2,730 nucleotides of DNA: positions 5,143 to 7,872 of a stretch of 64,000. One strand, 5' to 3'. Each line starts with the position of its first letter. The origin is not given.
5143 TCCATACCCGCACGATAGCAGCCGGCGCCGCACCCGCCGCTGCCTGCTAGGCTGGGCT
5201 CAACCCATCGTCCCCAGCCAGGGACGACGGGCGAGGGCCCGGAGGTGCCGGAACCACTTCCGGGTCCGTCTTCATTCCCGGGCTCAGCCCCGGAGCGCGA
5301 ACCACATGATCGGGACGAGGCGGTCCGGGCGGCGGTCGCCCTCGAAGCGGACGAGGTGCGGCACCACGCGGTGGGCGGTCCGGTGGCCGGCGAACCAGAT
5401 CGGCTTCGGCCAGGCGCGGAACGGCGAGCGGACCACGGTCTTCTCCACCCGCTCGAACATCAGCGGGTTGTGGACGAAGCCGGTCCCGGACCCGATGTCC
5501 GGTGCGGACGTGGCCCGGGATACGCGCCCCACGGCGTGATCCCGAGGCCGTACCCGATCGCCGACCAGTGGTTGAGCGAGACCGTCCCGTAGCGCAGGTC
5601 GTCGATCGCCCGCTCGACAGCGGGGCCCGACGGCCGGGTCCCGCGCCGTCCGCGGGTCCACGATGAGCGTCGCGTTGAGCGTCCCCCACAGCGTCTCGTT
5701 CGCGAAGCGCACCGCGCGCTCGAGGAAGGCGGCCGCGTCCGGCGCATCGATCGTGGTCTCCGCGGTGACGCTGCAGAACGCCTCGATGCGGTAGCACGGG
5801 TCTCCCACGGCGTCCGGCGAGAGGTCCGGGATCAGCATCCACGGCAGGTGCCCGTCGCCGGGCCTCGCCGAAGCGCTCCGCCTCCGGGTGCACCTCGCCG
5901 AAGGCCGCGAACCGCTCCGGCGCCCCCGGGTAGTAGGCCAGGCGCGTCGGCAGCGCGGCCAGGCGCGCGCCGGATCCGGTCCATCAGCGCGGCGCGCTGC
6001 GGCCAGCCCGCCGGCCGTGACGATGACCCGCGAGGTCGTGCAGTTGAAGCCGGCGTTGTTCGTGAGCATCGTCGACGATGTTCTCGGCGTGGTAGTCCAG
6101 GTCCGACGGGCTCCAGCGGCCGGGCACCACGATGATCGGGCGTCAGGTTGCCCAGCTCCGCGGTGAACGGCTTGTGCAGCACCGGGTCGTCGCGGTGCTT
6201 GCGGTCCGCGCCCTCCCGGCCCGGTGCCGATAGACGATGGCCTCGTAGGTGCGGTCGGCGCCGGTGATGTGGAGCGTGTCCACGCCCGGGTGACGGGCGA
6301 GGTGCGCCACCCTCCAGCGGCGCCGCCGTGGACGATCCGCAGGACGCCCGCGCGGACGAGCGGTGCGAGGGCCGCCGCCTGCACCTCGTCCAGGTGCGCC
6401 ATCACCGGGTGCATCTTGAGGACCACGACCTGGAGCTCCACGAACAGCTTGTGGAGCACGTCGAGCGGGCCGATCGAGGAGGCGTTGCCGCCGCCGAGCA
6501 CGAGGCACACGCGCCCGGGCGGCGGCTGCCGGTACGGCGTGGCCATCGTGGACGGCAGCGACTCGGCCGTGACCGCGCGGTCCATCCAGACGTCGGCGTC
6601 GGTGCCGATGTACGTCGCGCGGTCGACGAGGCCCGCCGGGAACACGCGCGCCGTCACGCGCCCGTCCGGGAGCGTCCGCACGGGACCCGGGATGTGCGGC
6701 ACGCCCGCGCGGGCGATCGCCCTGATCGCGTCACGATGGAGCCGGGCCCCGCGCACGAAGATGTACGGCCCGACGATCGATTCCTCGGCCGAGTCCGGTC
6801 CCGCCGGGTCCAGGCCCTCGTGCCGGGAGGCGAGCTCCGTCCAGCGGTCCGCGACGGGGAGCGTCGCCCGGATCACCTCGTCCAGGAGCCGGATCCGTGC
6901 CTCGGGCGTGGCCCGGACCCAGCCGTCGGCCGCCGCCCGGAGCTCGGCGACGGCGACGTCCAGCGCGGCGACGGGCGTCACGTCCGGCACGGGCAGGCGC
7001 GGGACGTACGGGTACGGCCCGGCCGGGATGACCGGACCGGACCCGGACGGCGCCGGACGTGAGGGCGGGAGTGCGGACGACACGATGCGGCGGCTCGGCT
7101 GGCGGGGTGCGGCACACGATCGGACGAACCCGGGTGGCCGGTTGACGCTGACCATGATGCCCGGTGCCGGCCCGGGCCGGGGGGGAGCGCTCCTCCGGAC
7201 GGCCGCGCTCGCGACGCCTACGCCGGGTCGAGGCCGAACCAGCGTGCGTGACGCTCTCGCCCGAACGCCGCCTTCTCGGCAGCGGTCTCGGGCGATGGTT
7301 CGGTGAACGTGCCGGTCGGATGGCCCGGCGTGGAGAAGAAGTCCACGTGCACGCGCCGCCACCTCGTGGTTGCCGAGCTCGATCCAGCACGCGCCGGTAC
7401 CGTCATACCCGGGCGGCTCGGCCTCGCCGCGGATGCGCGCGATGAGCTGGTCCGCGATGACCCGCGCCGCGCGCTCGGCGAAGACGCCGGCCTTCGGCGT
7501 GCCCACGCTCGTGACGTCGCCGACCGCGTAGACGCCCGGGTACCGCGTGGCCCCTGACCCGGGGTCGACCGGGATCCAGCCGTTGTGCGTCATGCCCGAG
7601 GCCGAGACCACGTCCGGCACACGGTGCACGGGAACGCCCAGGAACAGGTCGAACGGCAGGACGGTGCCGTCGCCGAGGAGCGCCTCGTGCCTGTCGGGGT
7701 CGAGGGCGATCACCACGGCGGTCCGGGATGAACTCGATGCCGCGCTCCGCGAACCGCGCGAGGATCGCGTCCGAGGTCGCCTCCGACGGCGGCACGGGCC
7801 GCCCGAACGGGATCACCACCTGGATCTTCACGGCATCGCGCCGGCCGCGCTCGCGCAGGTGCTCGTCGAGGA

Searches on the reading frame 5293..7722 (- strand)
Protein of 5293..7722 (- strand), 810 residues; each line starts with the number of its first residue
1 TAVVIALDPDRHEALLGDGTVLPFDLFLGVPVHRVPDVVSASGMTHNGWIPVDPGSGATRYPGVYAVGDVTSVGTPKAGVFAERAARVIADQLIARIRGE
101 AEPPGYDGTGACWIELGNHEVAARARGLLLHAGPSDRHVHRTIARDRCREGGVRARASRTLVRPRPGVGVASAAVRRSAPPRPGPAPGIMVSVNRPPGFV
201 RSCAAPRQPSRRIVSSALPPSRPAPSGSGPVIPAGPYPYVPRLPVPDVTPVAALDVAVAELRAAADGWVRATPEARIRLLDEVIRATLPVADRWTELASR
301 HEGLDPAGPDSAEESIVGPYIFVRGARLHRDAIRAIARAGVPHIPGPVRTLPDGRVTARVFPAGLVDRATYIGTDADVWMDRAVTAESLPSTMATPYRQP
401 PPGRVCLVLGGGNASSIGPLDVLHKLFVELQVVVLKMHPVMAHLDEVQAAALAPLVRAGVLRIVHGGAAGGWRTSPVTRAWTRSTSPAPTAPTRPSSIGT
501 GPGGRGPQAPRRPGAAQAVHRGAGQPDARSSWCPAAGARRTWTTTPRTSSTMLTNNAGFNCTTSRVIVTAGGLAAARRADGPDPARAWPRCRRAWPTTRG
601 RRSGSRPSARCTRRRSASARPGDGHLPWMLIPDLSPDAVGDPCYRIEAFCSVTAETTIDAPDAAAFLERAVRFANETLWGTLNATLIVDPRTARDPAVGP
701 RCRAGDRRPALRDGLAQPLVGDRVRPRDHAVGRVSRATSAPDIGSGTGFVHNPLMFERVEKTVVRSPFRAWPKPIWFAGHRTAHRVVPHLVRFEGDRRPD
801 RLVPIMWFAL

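Call 15: search_protein_families(library=pfam, max_evalue=0.001, proteins=[window:5293-7722:-])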
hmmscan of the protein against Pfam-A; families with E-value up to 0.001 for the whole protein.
seq(810 aa): 1 family
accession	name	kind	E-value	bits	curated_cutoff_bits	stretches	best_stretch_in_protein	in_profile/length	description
PF07992.20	Pyr_redox_2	-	0.00075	19.4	26.1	0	11-75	215-280/291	Pyridine nucleotide-disulphide oxidoreductase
